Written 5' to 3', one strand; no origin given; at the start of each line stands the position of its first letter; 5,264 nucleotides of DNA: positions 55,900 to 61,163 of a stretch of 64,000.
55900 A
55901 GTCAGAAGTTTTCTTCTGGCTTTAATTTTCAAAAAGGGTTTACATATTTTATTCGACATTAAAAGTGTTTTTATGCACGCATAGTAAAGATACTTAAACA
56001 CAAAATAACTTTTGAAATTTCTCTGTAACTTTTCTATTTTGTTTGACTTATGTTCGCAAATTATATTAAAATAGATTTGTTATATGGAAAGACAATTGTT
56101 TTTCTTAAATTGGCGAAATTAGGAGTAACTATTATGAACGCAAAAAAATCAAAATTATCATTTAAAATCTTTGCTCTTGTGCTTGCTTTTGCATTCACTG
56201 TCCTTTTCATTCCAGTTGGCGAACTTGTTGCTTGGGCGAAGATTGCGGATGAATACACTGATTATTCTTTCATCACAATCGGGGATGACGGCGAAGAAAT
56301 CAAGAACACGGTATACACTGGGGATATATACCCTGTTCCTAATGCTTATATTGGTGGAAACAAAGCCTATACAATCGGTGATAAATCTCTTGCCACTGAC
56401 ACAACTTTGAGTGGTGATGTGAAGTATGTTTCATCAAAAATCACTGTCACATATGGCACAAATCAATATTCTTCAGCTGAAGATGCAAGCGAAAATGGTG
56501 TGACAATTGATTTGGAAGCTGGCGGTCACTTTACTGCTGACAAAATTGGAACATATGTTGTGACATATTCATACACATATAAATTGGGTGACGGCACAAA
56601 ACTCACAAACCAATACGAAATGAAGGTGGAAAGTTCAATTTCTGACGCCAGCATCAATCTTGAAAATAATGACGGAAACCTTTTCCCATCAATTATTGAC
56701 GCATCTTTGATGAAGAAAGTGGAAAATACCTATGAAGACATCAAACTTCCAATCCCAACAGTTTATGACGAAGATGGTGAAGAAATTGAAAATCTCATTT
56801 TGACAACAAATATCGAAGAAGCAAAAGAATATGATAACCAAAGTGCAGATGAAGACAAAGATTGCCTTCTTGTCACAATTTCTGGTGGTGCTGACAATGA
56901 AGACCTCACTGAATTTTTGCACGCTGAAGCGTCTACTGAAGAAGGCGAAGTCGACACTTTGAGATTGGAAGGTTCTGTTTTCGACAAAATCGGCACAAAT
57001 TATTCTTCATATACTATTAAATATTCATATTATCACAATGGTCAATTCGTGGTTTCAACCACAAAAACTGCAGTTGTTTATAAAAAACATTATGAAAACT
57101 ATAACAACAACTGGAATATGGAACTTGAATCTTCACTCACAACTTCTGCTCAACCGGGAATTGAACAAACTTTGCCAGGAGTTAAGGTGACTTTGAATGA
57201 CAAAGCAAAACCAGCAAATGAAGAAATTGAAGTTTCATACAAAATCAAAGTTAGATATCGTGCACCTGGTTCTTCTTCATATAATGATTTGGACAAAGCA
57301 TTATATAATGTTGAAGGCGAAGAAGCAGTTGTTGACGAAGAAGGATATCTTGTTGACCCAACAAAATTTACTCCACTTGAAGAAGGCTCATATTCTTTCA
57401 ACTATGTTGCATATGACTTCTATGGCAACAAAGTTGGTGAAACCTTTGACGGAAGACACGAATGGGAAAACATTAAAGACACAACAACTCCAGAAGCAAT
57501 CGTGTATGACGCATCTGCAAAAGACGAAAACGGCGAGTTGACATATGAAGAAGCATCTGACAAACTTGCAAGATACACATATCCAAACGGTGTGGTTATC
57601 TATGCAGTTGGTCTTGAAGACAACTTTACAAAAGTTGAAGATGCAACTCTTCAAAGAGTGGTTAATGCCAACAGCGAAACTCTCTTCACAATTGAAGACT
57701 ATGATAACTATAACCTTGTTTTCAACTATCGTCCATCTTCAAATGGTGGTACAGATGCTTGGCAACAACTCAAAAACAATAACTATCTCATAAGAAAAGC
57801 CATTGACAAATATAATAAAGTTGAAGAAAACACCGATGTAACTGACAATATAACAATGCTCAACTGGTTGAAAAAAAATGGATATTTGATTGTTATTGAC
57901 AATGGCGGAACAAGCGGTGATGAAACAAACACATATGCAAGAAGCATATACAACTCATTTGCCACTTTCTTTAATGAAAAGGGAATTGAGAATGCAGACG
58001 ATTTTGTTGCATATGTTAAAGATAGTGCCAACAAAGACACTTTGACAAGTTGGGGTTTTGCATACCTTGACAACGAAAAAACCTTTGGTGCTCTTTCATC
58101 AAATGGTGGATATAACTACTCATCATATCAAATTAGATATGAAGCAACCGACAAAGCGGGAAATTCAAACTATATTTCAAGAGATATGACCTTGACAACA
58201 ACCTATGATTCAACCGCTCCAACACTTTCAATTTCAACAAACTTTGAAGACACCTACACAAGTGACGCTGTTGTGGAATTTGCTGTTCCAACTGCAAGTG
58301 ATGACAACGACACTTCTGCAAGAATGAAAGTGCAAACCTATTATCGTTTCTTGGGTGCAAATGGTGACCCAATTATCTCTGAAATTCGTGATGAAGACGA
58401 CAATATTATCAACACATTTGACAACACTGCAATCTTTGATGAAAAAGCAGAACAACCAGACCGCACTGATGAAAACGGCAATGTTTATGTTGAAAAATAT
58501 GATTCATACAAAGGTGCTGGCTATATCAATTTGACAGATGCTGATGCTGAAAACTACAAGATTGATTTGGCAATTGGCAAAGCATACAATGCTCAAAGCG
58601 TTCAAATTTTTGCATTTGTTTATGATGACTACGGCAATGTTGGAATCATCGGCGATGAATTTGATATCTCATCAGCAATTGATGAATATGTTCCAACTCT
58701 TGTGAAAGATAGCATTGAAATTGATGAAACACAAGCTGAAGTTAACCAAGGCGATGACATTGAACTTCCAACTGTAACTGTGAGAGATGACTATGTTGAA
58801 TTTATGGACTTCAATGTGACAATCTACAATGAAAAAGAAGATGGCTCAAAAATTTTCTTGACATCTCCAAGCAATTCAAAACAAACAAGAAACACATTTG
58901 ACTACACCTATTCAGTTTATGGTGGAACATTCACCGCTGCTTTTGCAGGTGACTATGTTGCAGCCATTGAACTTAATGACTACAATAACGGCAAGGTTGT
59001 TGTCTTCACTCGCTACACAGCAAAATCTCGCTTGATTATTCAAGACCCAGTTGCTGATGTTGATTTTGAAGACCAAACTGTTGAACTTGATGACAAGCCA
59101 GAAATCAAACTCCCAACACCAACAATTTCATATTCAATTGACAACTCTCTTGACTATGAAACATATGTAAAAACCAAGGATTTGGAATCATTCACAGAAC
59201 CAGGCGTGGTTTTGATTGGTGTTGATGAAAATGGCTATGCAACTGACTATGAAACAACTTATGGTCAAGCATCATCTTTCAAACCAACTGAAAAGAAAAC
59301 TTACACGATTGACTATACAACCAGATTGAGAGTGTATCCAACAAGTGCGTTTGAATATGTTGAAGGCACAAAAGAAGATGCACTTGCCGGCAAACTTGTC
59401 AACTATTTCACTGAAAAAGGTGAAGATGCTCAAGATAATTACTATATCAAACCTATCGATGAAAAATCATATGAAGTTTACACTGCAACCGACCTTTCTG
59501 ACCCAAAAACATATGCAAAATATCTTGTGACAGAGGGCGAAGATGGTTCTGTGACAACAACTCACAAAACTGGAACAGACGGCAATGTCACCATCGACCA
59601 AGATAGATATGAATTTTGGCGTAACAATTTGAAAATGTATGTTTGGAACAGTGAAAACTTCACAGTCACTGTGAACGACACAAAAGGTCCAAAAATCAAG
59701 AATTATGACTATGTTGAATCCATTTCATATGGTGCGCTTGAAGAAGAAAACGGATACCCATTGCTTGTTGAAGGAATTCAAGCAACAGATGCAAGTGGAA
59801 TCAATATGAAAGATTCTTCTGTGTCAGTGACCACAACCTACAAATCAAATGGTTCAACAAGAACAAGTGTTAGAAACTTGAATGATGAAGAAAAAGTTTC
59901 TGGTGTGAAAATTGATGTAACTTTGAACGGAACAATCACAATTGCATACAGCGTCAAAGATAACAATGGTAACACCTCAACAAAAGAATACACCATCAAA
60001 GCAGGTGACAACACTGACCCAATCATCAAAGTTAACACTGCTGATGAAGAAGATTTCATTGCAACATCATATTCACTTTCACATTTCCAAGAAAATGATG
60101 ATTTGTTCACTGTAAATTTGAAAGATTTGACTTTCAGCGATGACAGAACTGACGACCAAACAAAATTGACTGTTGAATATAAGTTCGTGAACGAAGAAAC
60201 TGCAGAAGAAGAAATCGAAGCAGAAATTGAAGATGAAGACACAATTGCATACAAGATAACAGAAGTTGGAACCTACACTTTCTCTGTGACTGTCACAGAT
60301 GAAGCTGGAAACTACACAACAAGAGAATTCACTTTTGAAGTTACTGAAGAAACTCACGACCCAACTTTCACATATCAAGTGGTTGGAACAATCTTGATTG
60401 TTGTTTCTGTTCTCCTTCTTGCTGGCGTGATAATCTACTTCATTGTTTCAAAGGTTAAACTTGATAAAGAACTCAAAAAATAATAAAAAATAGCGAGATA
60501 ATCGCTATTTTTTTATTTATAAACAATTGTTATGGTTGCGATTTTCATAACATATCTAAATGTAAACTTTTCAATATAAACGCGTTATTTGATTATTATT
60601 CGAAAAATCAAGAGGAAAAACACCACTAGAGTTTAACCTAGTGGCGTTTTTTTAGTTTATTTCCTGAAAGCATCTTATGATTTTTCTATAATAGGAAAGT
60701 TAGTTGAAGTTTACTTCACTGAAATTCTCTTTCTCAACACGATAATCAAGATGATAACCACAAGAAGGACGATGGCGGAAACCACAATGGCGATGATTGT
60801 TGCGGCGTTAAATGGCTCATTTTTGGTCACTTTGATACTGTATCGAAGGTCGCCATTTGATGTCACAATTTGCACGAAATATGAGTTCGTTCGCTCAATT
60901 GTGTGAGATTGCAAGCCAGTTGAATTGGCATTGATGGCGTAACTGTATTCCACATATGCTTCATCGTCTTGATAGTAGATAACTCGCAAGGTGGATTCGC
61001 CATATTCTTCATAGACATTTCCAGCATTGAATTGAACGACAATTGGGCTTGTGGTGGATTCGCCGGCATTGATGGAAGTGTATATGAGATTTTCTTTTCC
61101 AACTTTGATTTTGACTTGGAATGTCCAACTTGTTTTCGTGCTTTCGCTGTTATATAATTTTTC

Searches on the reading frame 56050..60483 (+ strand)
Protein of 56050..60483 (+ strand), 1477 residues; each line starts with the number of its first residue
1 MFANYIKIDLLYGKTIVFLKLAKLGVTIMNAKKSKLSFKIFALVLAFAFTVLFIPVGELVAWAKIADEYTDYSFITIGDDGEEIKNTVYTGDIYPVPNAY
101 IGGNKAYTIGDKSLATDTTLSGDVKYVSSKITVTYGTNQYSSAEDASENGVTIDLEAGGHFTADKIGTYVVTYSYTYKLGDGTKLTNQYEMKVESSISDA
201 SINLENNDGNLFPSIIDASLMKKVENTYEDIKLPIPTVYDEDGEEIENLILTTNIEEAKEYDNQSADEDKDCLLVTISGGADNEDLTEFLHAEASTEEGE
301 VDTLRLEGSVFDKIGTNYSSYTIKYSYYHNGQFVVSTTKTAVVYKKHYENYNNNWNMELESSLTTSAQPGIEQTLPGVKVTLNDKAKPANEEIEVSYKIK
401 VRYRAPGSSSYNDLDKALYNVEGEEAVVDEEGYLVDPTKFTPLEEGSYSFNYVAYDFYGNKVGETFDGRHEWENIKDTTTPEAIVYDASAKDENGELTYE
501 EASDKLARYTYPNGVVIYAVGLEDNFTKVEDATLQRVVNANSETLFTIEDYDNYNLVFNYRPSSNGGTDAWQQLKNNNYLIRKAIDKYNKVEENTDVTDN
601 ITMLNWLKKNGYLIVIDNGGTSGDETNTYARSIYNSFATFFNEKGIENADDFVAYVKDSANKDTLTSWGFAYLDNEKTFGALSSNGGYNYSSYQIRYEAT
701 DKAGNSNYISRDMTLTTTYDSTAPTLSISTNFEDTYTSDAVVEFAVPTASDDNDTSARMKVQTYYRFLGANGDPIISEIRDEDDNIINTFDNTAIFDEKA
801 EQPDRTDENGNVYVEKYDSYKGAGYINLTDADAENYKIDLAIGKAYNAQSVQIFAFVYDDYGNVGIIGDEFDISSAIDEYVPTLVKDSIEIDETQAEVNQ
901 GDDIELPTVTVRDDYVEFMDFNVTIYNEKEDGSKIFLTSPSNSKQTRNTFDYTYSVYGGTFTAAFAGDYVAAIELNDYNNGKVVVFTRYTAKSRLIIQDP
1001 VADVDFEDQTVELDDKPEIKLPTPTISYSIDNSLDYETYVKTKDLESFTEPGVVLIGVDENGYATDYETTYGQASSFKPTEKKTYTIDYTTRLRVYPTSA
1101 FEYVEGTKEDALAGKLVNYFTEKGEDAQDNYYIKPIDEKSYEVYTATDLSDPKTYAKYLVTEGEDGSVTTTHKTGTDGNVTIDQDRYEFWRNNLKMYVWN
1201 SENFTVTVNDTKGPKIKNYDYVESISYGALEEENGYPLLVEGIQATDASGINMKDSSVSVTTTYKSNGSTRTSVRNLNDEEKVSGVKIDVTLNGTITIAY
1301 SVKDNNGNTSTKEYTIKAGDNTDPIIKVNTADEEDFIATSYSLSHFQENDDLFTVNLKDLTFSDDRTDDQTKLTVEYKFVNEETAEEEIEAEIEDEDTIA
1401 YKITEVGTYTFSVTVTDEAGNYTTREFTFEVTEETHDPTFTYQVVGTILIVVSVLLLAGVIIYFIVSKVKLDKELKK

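Call 8: search_protein_families(library=ncbifam, proteins=[window:56050-60483:+], max_evalue=0.001)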
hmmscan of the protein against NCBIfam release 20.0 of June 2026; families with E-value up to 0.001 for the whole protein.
window:56050-60483:+ (1477 aa): 1 family
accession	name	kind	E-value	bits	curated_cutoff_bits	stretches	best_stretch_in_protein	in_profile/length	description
NF047446.1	barrel_OmpL47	domain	0.00039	20.8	40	0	1277-1312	25-61/68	OmpL47-type beta-barrel domain-containing protein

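Call 83: search_protein_families(library=pfam, proteins=[window:56050-60483:+], max_evalue=0.01)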
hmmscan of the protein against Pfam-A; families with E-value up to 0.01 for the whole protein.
window:56050-60483:+ (1477 aa): 3 families
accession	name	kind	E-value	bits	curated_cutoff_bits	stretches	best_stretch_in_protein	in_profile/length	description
PF16403.11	Bact_surface_Ig-like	-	1.2e-05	25.6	27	1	1255-1316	8-69/71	Bacterial surface protein, Ig-like domain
PF19077.6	Big_13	-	0.0011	19.9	27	1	1356-1431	25-100/102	Bacterial Ig-like domain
PF12245.14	Big_3_2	-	0.0015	19.2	23.3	0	1407-1424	95-112/122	Bacterial Ig-like domain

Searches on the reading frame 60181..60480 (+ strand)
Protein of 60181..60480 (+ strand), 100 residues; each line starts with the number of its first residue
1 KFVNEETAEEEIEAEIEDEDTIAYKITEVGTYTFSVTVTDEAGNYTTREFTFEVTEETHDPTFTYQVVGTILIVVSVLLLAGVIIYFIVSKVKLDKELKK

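Call 97: search_protein_families(library=ncbifam, proteins=[window:60181-60480:+], max_evalue=10)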
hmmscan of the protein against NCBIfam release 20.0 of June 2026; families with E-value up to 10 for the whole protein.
window:60181-60480:+ (100 aa): 4 families
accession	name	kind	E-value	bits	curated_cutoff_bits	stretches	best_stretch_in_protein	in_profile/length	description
NF047446.1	barrel_OmpL47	domain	0.015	15.7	40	1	23-47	36-60/68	OmpL47-type beta-barrel domain-containing protein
NF033707.1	T9SS_sortase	equivalog_domain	0.027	12.1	420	1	27-58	959-992/1095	type IX secretion system sortase PorU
NF033510.3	Ca_tandemer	repeat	0.076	13.4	50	1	29-45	79-95/96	Ca2+-stabilized repeat-containing adhesin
NF058670.1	sorting_LPXTATN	domain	0.41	11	32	1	77-90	17-30/32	LPxTATN C-terminal sorting signal domain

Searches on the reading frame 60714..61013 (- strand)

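Call 97: search_protein_families(library=ncbifam, proteins=[window:60714-61013:-], max_evalue=10)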
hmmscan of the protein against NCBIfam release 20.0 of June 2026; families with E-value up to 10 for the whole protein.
window:60714-61013:- (100 aa): 2 families
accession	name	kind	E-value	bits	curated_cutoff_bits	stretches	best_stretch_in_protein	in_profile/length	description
TIGR03503.1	TIGR03503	hypoth_equivalog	0.0094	14.9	305.6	1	62-96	338-372/374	TIGR03503 family protein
NF038389.1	ArsS_fam_HK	equivalog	0.017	14.6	250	1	27-95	89-154/403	ArsS family sensor histidine kinase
